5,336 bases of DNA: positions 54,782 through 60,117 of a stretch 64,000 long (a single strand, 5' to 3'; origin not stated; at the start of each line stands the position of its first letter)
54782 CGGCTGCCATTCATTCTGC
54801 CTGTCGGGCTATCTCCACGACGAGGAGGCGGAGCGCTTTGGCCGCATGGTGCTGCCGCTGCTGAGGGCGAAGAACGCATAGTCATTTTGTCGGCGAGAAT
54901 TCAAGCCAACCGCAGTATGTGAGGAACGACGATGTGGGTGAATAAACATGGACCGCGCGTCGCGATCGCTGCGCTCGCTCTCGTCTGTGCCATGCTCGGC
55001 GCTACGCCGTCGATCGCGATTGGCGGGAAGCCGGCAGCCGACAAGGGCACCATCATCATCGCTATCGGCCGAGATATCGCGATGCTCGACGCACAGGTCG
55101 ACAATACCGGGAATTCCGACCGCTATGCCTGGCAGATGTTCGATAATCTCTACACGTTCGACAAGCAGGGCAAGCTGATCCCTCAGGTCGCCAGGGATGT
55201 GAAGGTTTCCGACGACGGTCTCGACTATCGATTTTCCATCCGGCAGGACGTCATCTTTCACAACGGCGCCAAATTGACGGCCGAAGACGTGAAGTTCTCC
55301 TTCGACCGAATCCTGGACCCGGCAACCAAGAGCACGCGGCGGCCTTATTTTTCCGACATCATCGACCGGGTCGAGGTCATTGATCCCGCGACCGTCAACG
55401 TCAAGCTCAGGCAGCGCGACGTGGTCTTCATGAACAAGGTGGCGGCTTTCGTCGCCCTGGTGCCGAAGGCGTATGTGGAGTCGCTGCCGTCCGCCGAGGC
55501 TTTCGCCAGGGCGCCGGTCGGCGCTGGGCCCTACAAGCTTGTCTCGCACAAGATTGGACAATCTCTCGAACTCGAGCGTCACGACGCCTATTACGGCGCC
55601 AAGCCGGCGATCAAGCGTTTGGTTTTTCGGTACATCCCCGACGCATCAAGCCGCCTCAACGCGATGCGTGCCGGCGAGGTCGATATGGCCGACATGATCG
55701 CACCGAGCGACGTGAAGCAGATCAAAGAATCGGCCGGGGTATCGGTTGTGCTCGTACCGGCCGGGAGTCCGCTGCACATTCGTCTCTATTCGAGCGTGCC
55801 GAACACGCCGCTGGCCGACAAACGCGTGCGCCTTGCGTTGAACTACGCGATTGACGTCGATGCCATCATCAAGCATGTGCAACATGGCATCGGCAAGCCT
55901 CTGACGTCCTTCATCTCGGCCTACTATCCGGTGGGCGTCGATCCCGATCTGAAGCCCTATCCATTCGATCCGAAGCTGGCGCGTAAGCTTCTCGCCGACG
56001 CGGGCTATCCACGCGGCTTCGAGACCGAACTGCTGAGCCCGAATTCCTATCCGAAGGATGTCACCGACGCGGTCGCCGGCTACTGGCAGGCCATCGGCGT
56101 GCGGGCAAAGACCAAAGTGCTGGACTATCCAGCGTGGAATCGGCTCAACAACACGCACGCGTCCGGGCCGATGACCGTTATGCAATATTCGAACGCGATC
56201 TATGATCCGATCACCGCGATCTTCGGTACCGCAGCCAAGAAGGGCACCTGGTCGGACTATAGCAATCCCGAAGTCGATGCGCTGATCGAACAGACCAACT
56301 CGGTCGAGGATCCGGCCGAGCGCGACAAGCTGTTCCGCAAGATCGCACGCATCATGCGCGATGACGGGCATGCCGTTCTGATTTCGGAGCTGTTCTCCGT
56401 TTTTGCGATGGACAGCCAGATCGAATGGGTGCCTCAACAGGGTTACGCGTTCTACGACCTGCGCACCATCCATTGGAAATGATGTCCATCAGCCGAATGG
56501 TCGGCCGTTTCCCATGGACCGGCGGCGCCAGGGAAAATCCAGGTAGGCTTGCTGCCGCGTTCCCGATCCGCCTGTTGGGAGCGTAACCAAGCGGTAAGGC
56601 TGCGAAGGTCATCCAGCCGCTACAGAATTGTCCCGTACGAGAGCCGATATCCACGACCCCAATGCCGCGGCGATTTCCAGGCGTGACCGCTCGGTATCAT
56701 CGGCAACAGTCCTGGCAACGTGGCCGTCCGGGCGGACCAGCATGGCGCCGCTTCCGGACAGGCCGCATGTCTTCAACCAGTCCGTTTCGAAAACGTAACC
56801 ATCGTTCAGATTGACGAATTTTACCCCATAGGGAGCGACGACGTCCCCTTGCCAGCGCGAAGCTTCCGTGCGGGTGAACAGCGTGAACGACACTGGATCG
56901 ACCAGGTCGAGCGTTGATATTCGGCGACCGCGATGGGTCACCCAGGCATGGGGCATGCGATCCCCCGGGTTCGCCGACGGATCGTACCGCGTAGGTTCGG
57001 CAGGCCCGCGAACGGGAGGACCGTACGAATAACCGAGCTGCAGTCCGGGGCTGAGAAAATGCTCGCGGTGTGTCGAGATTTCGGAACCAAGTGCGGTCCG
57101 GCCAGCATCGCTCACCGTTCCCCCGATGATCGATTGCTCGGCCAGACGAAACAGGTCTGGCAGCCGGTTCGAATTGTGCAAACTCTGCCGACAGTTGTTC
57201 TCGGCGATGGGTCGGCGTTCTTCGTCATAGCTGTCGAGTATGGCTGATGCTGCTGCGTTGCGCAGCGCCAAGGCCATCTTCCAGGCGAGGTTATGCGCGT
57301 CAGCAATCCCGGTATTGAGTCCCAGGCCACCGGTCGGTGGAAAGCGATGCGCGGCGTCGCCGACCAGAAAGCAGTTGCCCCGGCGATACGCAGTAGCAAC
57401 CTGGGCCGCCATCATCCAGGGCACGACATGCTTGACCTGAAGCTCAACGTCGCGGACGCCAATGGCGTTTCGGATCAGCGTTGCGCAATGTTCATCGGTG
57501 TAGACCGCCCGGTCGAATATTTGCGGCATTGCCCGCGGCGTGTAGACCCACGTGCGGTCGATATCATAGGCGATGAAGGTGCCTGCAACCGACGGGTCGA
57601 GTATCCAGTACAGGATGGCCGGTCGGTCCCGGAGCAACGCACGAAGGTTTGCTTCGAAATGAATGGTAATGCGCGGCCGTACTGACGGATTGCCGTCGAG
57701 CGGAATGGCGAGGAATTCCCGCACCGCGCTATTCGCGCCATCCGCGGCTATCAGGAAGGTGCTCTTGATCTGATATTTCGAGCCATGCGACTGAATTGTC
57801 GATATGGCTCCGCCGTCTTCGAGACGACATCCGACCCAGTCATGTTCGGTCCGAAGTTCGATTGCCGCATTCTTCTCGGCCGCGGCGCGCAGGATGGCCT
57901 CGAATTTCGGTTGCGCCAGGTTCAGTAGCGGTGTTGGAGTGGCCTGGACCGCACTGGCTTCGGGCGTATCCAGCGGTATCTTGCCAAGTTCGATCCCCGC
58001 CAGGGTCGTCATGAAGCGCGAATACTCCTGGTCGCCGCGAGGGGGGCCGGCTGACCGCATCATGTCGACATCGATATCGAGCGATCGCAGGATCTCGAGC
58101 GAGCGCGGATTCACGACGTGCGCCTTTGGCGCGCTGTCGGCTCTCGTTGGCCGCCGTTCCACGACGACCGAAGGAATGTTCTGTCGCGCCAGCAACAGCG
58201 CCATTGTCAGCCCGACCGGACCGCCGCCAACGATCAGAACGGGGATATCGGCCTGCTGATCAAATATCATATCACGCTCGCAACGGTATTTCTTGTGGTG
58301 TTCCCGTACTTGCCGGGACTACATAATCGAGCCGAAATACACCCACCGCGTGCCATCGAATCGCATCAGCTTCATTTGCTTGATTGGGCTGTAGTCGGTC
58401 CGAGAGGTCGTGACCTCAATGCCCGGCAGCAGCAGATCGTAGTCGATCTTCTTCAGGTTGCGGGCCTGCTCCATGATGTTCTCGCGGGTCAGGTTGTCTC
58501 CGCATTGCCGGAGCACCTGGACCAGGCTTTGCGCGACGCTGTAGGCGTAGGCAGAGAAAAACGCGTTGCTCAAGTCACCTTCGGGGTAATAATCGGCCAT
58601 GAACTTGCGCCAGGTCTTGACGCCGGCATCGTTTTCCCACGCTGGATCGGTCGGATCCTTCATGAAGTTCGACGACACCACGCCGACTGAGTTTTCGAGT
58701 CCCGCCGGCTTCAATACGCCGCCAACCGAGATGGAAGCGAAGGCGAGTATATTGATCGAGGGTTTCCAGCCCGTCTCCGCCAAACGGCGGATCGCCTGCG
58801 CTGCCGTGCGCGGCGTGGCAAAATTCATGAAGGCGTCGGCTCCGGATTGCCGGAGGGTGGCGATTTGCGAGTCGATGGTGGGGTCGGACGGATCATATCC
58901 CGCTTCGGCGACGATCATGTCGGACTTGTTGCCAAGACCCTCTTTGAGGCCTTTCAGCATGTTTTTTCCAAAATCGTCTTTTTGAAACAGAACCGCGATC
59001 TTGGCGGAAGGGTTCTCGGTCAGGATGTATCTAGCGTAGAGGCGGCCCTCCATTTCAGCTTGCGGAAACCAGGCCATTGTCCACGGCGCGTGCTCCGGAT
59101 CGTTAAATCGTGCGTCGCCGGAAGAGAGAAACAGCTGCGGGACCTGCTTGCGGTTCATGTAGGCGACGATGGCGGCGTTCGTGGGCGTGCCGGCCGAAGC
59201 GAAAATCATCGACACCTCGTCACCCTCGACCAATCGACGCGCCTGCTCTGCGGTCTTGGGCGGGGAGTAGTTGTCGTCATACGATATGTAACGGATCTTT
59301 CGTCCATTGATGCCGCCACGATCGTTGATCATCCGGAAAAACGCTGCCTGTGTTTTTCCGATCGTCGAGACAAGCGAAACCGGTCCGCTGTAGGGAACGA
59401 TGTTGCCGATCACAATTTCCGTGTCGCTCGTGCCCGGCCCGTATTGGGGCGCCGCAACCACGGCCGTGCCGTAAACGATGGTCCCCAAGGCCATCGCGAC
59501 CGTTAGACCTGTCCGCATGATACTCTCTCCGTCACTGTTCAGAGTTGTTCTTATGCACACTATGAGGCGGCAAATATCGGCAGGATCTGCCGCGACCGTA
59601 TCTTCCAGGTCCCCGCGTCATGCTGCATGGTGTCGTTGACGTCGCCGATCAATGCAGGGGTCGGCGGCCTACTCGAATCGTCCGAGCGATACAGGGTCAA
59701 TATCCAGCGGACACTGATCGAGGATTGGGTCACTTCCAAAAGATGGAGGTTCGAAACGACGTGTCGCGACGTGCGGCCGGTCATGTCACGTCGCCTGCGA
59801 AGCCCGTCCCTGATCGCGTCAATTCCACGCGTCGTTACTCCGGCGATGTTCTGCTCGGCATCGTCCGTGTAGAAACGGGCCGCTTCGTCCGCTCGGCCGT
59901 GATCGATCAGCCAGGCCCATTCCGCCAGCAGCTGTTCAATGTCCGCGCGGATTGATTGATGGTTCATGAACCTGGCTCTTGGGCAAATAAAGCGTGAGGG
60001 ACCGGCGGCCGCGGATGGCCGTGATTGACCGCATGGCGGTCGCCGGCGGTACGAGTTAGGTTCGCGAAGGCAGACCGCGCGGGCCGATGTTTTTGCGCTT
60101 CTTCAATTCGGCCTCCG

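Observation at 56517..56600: Decayed tRNA-Gln leader and 5' half 42 kb downstream: an att-like repeat with unusual geometry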

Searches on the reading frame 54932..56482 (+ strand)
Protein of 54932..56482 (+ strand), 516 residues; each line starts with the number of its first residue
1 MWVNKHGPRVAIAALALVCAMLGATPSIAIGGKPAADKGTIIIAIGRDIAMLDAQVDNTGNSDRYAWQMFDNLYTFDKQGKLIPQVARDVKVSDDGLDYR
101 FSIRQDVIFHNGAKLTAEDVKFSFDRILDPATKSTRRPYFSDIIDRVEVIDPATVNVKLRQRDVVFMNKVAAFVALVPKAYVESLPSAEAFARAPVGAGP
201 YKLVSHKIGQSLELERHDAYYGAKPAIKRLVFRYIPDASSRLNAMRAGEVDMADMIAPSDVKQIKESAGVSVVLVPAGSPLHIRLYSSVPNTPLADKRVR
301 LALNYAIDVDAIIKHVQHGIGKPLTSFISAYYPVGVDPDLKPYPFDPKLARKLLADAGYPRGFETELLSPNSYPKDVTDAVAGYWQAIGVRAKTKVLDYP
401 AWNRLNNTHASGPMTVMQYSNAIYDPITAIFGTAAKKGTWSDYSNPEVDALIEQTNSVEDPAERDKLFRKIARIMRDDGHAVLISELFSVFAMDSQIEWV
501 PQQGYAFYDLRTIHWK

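Call 10: search_protein_families(library=pfam, proteins=[window:54932-56482:+])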
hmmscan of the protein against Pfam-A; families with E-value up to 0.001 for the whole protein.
window:54932-56482:+ (516 aa): 1 family
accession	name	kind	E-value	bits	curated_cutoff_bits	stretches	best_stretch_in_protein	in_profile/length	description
PF00496.27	SBP_bac_5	-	2.4e-83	280.7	32.4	1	81-430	1-357/368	Bacterial extracellular solute-binding proteins, family 5 Middle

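Call 29: find_encoding_contigs(protein=window:54932-56482:+, flank=10000, max_places=10)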
Protein window:54932-56482:+ (516 aa): 7 contigs read that carry it; 6 places shown.
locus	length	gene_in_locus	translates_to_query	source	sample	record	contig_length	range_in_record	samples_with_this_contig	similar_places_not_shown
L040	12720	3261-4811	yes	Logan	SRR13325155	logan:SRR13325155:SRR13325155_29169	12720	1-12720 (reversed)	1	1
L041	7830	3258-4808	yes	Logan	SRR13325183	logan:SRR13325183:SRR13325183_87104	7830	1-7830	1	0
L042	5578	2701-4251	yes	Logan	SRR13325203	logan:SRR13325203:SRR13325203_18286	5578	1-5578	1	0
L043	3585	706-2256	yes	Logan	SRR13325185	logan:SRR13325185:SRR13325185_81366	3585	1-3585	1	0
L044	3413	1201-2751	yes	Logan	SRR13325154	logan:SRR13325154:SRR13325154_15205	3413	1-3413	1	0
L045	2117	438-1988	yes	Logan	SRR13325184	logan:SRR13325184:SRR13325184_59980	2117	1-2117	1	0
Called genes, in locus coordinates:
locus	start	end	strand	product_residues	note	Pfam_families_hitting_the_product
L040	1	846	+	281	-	?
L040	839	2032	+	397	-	PF02771:Acyl-CoA_dh_N, PF02770:Acyl-CoA_dh_M, PF00441:Acyl-CoA_dh_1, PF08028:Acyl-CoA_dh_2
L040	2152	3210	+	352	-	PF00296:Bac_luciferase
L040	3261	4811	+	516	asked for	PF00496:SBP_bac_5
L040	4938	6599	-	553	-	PF01266:DAO (faint), PF01494:FAD_binding_3, PF21274:Rng_hyd_C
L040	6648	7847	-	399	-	PF13433:Peripla_BP_5 (weak), PF13458:Peripla_BP_6, PF01094:ANF_receptor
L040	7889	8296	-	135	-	PF13577:SnoaL_4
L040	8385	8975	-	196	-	PF00903:Glyoxalase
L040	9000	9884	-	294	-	PF01557:FAA_hydrolase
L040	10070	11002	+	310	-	PF00126:HTH_1, PF03466:LysR_substrate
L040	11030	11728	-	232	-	PF00392:GntR, PF07729:FCD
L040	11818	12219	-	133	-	PF01042:Ribonuc_L-PSP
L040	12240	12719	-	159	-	?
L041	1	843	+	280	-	?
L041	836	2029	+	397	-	PF02771:Acyl-CoA_dh_N, PF02770:Acyl-CoA_dh_M, PF00441:Acyl-CoA_dh_1, PF08028:Acyl-CoA_dh_2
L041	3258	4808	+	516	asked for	PF00496:SBP_bac_5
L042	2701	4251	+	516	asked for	PF00496:SBP_bac_5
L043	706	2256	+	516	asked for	PF00496:SBP_bac_5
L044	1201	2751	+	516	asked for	PF00496:SBP_bac_5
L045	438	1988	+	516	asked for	PF00496:SBP_bac_5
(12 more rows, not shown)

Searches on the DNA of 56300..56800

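Call 56: search_rna_families(source=window, start=56300, end=56800, threshold=evalue, max_evalue=1)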
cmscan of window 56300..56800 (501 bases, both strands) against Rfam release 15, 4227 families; matches with E-value up to 1: 0.
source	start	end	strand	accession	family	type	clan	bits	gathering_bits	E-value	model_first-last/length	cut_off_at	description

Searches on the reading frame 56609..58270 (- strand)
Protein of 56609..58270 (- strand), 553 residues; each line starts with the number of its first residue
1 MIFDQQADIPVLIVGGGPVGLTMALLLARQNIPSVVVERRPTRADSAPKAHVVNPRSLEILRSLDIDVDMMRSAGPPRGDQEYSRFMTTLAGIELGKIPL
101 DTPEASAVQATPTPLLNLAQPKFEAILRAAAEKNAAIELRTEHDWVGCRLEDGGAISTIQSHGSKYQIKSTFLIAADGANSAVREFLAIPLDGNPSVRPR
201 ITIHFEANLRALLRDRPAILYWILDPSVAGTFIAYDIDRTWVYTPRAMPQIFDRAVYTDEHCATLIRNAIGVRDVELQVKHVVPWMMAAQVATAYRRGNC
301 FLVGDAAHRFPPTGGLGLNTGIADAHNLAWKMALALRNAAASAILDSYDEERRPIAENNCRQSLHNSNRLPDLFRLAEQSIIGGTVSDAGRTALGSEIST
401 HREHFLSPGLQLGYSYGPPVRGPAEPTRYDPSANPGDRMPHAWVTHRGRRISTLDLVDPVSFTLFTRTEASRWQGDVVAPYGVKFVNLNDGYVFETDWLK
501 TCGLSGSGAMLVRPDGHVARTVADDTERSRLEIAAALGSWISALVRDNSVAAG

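Call 10: search_protein_families(library=pfam, proteins=[window:56609-58270:-])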
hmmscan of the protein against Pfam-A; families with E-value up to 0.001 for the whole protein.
window:56609-58270:- (553 aa): 5 families
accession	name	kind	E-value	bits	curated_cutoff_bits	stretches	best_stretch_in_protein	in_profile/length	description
PF01494.25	FAD_binding_3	-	2.5e-74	251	22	1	9-362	2-348/349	FAD binding domain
PF21274.3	Rng_hyd_C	-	4e-13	50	27.5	1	434-541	3-104/107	Aromatic-ring hydroxylase, C-terminal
PF01266.30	DAO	-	6.9e-06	26.3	27.9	0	11-42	2-33/353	FAD dependent oxidoreductase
PF13450.12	NAD_binding_8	-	0.00017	22.2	21.9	0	13-41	1-29/68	NAD(P)-binding Rossmann-like domain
PF07992.20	Pyr_redox_2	-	0.00028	20.9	26.1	0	10-73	142-205/291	Pyridine nucleotide-disulphide oxidoreductase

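Call 28: find_encoding_contigs(protein=window:56609-58270:-, flank=10000, max_places=10)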
Protein window:56609-58270:- (553 aa): 5 contigs read that carry it; 4 places shown.
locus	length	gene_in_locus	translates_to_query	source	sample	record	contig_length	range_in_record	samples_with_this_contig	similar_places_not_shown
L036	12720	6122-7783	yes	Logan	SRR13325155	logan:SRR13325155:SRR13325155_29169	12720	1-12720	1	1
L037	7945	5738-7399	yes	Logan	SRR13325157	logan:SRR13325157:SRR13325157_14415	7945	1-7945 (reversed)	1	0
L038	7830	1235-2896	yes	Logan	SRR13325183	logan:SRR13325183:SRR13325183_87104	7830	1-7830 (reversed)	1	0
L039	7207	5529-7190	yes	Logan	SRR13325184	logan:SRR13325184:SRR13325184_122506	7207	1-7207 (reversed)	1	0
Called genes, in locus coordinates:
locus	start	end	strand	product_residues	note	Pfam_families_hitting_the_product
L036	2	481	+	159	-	?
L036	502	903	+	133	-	PF01042:Ribonuc_L-PSP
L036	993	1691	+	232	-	PF00392:GntR, PF07729:FCD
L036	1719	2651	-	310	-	PF00126:HTH_1, PF03466:LysR_substrate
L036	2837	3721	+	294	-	PF01557:FAA_hydrolase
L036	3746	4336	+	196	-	PF00903:Glyoxalase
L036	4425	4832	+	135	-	PF13577:SnoaL_4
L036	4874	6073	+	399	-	PF13433:Peripla_BP_5 (weak), PF13458:Peripla_BP_6, PF01094:ANF_receptor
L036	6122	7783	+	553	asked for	PF01266:DAO (faint), PF01494:FAD_binding_3, PF21274:Rng_hyd_C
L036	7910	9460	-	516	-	PF00496:SBP_bac_5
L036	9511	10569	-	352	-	PF00296:Bac_luciferase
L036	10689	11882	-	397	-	PF02771:Acyl-CoA_dh_N, PF02770:Acyl-CoA_dh_M, PF00441:Acyl-CoA_dh_1, PF08028:Acyl-CoA_dh_2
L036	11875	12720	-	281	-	?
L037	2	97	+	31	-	?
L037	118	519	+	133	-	PF01042:Ribonuc_L-PSP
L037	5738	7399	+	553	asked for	PF01266:DAO (faint), PF01494:FAD_binding_3, PF21274:Rng_hyd_C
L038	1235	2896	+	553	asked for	PF01266:DAO (faint), PF01494:FAD_binding_3, PF21274:Rng_hyd_C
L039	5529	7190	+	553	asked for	PF01266:DAO (faint), PF01494:FAD_binding_3, PF21274:Rng_hyd_C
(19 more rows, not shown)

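Call 31: find_related_loci(query=window:56609-58270:-, collection=genome_contigs, flank=6000)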
Query window:56609-58270:- (553 aa) in genome_contigs; peptide patterns used: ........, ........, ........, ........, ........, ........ (x = any residue, [..] = any of these).
13 stretches matched a pattern; 2 encode a relative of the query (tblastn E <= 1e-3); 2 distinct loci.
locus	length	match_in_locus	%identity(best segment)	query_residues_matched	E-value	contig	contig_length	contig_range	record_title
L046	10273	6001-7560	54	10-527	1e-173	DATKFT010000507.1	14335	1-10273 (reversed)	MAG TPA_asm: Pseudorhodoferax sp. isolate SMAG_U14532 k141_8713, whole genome shotgun sequence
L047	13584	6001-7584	57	10-537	0e+0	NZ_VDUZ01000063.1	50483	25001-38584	Vineibacter terrae strain CC-CFT640 contig063, whole genome shotgun sequence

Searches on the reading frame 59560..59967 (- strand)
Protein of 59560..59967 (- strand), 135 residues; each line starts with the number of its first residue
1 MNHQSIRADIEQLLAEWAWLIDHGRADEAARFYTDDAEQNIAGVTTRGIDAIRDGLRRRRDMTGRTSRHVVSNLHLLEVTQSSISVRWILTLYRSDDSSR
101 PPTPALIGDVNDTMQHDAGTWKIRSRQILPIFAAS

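Call 10: search_protein_families(library=pfam, proteins=[window:59560-59967:-])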
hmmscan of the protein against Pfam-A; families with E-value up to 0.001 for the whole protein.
window:59560-59967:- (135 aa): 2 families
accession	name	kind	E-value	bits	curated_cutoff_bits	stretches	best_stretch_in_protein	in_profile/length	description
PF13577.12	SnoaL_4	-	4.3e-18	66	24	1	7-126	6-125/126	SnoaL-like domain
PF12680.13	SnoaL_2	-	0.00035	21.6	27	1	20-65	7-51/102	SnoaL-like domain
